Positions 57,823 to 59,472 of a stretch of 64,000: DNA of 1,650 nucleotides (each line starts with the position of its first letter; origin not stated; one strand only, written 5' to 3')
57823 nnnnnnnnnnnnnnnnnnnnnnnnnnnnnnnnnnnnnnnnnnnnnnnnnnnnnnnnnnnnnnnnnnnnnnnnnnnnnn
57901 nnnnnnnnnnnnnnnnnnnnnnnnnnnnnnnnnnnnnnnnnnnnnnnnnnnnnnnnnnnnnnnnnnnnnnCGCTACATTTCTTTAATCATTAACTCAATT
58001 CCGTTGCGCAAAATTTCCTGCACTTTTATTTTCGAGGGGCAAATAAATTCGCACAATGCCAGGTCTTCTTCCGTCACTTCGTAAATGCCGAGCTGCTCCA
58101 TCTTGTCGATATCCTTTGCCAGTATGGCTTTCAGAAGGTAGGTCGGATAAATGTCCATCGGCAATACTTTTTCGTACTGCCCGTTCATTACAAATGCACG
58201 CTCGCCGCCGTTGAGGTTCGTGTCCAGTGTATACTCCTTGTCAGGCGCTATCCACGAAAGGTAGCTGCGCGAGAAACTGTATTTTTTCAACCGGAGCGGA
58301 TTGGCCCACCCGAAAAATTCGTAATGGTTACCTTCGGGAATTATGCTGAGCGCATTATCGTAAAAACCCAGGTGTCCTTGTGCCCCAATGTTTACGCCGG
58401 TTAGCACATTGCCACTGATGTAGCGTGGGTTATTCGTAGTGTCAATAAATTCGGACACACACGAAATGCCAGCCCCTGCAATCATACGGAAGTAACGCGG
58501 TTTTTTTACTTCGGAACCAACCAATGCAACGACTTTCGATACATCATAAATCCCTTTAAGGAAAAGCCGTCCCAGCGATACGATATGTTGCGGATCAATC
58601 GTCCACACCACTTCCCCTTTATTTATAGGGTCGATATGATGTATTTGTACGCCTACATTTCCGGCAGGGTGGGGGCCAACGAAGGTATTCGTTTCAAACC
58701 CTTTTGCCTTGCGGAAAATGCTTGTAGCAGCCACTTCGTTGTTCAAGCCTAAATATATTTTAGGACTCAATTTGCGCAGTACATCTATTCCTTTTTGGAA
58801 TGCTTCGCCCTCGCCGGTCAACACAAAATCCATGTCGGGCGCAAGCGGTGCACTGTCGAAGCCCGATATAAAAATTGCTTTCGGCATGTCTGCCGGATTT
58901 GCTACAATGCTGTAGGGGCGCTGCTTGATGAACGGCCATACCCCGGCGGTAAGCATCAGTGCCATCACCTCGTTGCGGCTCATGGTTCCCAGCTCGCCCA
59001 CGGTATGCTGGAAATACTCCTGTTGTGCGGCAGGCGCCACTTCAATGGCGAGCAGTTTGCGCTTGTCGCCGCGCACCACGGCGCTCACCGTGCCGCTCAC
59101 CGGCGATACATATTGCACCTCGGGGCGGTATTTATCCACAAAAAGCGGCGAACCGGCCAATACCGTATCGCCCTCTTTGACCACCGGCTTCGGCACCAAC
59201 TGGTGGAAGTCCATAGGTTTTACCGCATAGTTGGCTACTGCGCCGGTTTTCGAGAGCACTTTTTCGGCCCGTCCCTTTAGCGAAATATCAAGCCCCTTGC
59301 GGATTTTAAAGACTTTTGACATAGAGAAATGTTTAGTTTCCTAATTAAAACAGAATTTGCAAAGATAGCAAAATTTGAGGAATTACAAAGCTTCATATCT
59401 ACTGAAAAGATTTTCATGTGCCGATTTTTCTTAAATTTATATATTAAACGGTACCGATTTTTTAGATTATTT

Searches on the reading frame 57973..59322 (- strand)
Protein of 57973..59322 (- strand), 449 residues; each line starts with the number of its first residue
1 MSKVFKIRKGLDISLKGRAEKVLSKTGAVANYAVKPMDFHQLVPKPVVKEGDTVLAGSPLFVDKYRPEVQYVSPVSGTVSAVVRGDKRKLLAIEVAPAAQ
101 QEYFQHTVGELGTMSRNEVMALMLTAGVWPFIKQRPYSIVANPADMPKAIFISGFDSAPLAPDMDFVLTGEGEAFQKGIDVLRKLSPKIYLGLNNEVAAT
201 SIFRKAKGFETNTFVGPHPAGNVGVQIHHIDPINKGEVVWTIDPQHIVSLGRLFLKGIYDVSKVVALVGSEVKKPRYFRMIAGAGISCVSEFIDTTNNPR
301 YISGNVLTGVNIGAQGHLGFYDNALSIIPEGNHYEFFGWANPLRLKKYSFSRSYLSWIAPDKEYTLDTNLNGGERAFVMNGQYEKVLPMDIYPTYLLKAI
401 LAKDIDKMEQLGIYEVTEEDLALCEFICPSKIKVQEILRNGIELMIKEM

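Call 3: search_protein_families(library=pfam, proteins=[window:57973-59322:-])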
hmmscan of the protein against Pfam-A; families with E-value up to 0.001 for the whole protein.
window:57973-59322:- (449 aa): 3 families
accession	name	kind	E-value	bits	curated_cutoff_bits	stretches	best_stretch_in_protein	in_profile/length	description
PF24836.1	NQRA_2nd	-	4.7e-47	160.2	25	1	114-257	1-143/145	NqrA second alpha/beta domain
PF05896.17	NQRA_N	-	6e-30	103.8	25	1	6-96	2-92/94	NqrA N-terminal barrel-sandwich hybrid domain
PF11973.14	NQRA_SLBB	-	1.8e-12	48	27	1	264-311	1-48/51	NQRA C-terminal domain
